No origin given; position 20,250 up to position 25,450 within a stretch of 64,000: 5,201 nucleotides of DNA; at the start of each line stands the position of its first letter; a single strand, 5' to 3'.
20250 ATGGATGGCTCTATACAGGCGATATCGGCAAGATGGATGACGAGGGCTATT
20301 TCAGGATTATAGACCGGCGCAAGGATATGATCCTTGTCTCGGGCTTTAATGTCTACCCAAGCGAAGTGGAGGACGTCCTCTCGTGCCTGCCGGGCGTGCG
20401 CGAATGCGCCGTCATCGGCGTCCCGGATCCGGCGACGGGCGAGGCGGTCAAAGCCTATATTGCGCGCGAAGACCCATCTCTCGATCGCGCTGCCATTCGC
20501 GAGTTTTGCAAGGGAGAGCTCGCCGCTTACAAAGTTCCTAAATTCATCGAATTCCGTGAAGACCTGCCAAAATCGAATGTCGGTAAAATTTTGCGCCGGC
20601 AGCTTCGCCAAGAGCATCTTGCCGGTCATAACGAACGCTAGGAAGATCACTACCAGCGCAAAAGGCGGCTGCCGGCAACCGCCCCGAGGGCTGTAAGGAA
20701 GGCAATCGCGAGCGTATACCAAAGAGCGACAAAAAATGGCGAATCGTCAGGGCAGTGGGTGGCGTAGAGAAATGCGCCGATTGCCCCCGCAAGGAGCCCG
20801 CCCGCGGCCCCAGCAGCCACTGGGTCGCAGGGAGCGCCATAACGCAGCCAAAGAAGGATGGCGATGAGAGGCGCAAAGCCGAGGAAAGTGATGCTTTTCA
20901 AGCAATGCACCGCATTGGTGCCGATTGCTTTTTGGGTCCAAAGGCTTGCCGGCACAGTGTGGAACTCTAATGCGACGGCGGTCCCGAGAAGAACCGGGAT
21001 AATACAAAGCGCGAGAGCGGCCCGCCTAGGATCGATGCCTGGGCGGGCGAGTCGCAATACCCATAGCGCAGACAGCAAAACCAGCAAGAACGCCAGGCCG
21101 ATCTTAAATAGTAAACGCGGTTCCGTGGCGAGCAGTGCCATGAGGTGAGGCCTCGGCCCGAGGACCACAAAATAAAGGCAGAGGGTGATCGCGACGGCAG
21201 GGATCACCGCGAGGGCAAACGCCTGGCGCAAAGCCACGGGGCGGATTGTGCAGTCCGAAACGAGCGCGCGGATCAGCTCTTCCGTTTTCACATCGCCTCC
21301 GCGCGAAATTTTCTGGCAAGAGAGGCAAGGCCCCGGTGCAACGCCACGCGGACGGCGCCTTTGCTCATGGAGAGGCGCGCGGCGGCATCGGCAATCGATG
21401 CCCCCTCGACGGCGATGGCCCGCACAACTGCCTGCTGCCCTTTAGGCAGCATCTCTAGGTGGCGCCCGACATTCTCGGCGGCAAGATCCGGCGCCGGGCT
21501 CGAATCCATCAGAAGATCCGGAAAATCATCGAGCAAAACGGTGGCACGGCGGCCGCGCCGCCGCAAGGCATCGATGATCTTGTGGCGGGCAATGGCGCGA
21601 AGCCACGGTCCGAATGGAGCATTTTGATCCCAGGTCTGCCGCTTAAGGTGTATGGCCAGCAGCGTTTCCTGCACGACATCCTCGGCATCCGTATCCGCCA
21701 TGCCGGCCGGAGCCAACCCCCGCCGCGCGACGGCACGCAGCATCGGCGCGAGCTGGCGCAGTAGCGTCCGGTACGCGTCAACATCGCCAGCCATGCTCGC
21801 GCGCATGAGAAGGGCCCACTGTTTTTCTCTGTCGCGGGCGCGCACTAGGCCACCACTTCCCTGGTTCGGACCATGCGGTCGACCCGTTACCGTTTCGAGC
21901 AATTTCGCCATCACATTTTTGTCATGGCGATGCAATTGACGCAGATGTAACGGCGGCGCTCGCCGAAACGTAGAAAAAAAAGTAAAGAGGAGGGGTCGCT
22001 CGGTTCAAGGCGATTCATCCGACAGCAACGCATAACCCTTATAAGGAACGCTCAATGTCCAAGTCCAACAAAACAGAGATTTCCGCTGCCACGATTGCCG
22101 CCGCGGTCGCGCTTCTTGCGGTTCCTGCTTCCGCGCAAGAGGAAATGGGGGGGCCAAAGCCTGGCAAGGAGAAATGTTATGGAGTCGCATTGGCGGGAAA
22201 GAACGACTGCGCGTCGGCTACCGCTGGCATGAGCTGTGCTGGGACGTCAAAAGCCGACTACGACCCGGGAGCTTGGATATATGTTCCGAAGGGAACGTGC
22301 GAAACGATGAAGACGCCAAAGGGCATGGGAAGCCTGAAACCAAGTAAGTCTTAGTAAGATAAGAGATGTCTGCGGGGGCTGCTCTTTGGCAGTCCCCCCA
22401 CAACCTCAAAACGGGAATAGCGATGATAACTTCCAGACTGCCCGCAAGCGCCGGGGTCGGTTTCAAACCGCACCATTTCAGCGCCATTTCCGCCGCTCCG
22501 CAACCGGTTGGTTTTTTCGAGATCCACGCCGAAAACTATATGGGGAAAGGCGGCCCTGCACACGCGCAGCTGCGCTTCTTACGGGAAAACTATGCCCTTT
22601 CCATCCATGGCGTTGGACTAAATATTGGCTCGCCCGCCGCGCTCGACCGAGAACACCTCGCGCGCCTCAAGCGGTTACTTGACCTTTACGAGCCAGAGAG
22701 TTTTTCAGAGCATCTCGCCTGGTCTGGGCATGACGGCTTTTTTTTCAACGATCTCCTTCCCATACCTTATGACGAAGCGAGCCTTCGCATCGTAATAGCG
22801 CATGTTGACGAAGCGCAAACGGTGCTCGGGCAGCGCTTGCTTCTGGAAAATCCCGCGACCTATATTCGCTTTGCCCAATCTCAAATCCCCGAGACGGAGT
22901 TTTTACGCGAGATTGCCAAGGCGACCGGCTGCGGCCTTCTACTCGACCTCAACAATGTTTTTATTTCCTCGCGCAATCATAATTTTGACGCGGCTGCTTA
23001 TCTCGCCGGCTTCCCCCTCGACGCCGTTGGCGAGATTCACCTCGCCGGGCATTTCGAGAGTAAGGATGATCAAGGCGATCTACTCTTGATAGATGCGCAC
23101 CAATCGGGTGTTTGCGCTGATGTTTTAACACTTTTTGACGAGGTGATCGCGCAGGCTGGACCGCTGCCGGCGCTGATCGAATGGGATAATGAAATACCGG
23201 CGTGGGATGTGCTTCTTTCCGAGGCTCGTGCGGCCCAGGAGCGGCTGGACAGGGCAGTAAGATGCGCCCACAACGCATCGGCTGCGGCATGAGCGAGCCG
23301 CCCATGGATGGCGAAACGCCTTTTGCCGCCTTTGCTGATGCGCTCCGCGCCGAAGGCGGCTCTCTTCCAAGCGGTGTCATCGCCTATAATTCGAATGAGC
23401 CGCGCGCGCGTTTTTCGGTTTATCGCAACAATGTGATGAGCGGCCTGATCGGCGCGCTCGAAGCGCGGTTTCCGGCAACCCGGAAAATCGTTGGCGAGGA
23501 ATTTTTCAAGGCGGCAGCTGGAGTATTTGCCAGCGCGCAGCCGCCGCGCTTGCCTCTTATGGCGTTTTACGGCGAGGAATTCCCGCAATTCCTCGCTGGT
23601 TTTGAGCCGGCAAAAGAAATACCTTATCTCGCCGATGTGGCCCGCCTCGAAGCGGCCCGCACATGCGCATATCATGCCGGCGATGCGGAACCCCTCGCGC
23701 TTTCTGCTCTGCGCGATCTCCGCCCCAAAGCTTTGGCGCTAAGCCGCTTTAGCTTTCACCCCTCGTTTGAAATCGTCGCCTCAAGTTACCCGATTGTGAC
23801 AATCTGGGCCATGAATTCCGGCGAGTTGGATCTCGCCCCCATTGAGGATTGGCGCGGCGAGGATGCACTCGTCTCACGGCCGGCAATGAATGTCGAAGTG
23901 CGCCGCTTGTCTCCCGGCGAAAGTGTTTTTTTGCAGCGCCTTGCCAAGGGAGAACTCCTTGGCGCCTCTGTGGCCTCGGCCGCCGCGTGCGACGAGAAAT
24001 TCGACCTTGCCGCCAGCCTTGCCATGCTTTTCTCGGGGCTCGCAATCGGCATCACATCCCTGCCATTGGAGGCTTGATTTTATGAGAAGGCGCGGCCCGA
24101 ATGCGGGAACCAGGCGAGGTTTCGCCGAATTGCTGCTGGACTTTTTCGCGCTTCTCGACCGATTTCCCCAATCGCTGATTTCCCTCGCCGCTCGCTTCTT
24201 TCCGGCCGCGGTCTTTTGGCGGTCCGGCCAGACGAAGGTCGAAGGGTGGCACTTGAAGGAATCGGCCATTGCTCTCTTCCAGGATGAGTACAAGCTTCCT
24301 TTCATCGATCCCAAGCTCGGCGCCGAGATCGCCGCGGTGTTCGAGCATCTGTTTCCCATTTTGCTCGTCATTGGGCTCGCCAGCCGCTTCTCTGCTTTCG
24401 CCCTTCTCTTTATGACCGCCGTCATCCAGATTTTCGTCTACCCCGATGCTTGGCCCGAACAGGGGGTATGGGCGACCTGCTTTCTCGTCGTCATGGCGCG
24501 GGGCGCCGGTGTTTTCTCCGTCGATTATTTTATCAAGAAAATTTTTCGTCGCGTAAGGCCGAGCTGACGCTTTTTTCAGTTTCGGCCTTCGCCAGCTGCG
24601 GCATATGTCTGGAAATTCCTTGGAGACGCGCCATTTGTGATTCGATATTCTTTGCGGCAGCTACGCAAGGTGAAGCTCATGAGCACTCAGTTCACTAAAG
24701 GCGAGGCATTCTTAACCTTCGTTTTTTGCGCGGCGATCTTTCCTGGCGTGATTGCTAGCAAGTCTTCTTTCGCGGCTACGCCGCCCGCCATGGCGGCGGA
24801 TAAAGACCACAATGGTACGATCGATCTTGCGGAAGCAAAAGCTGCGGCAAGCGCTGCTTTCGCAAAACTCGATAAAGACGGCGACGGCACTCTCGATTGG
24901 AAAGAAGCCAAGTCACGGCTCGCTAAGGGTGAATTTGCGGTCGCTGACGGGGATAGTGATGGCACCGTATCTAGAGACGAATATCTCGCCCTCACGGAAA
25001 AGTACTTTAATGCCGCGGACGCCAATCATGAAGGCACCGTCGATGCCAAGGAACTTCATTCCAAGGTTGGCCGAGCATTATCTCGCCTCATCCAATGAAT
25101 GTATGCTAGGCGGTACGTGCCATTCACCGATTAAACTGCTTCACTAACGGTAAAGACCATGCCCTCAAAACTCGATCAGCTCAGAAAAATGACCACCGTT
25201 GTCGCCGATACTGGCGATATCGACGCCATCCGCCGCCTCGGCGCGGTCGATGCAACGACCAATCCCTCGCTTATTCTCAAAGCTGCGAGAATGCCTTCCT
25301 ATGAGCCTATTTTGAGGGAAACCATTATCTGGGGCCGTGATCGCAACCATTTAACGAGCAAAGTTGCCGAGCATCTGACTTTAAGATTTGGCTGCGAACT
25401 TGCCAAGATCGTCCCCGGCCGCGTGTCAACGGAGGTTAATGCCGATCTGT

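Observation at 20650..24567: ECF sigma/NrsF pair divergent from a bufferin-type RiPP operon (DUF2282 peptide, DUF692 MNIO, DUF2063, DoxX)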

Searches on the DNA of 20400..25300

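Call 72: search_rna_families(source=window, start=20400, end=25300, threshold=evalue, max_evalue=0.1)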
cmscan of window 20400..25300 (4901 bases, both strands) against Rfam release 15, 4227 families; matches with E-value up to 0.1: 0.
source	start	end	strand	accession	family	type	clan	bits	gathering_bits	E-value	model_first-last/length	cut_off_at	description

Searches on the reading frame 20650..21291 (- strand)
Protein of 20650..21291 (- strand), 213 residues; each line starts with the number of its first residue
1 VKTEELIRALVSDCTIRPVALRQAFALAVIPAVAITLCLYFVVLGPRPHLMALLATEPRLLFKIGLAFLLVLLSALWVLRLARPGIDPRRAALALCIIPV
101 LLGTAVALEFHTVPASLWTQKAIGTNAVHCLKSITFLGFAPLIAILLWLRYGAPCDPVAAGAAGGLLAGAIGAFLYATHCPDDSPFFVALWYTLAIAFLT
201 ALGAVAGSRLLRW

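Call 3: search_protein_families(library=pfam, proteins=[window:20650-21291:-], max_evalue=0.01)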
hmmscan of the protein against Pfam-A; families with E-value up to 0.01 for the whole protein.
window:20650-21291:- (213 aa): 1 family
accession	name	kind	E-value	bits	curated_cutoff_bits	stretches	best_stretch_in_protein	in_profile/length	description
PF06532.16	NrsF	-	5.7e-51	173.7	26.8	1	16-213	8-204/204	Negative regulator of sigma F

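Call 8: search_protein_families(library=ncbifam, proteins=[window:20650-21291:-], max_evalue=0.001)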
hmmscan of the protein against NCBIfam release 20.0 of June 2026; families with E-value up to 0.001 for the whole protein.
window:20650-21291:- (213 aa): 1 family
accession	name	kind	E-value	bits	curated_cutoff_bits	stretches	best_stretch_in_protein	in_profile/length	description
NF042994.1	AntiSigF_NrsF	equivalog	8.3e-24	84.3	300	1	1-213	1-214/214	anti-sigma-F factor NrsF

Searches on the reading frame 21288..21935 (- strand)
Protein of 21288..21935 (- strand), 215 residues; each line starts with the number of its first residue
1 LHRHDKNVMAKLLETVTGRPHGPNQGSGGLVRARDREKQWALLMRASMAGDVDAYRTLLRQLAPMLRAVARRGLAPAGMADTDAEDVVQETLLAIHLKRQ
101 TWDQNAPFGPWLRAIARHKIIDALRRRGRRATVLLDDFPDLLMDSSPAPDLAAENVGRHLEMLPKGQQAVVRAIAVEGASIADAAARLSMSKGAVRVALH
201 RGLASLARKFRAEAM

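Call 3: search_protein_families(library=pfam, proteins=[window:21288-21935:-], max_evalue=0.01)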
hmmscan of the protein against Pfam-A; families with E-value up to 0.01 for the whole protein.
window:21288-21935:- (215 aa): 4 families
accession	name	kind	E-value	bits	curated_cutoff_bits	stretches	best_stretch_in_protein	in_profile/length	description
PF04542.20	Sigma70_r2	-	1.2e-13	51.1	24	1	58-130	1-71/71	Sigma-70 region 2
PF08281.18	Sigma70_r4_2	-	5.9e-10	39.1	25.7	1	158-206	6-54/54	Sigma-70, region 4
PF07638.17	Sigma70_ECF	-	8.2e-06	26.3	21.1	1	42-200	6-173/185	ECF sigma factor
PF04545.22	Sigma70_r4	-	3.6e-05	23.6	24.1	1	160-206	2-48/50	Sigma-70, region 4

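Call 8: search_protein_families(library=ncbifam, proteins=[window:21288-21935:-], max_evalue=0.001)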
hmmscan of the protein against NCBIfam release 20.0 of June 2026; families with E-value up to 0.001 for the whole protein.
window:21288-21935:- (215 aa): 64 families (the best 25 are shown)
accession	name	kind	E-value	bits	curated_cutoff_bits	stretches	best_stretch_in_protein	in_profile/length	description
NF009165.0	PRK12512.1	equivalog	7.7e-77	257.1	198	1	34-213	3-182/184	RNA polymerase sigma factor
NF009191.0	PRK12539.1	subfamily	3.4e-48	163.6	171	1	36-209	4-178/185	sigma-70 family RNA polymerase sigma factor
NF009188.0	PRK12536.1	subfamily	1.9e-41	142.1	250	1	34-212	11-188/190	RNA polymerase sigma factor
NF007230.0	PRK09648.1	subfamily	1.8e-23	83.3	209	1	34-212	7-191/195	RNA polymerase sigma factor ShbA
NF007225.0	PRK09643.1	equivalog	2.7e-20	72.9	190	1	41-211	15-183/204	RNA polymerase sigma factor SigM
TIGR02989.1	Sig-70_gvs1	subfamily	5.7e-19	68.6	124.55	1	58-207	6-155/158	RNA polymerase sigma-70 factor, Rhodopirellula/Verrucomicrobium family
TIGR02984.1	Sig-70_plancto1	subfamily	1.1e-16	60.9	183.75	2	48-127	2-83/189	RNA polymerase sigma-70 factor, Planctomycetaceae-specific subfamily 1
TIGR02937.1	sigma70-ECF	superfamily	6.6e-16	58.4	42.9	1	53-209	1-164/165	sigma-70 family RNA polymerase sigma factor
TIGR02983.1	SigE-fam_strep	subfamily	8.5e-16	58.3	141.55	1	81-210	30-158/162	SigE family RNA polymerase sigma factor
NF004113.0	PRK05602.1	equivalog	1.5e-15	57.4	208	1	34-210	26-201/211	RNA polymerase sigma factor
NF009167.0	PRK12514.1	equivalog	8.5e-15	55.1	265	1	41-206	9-174/180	RNA polymerase sigma factor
NF058625.1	sigma_PG0214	equivalog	1.4e-14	54.1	130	1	80-209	27-160/170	GFO_1088 family ECF-type sigma factor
NF009183.0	PRK12531.1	equivalog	3.2e-14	53.1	353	1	38-212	12-191/194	RNA polymerase sigma factor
NF007227.0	PRK09645.1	subfamily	5.9e-14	52.3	202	1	81-211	37-171/177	sigma-70 family RNA polymerase sigma factor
TIGR02985.1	Sig70_bacteroi1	subfamily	9.1e-14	52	126.4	1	54-208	2-160/162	RNA polymerase sigma-70 factor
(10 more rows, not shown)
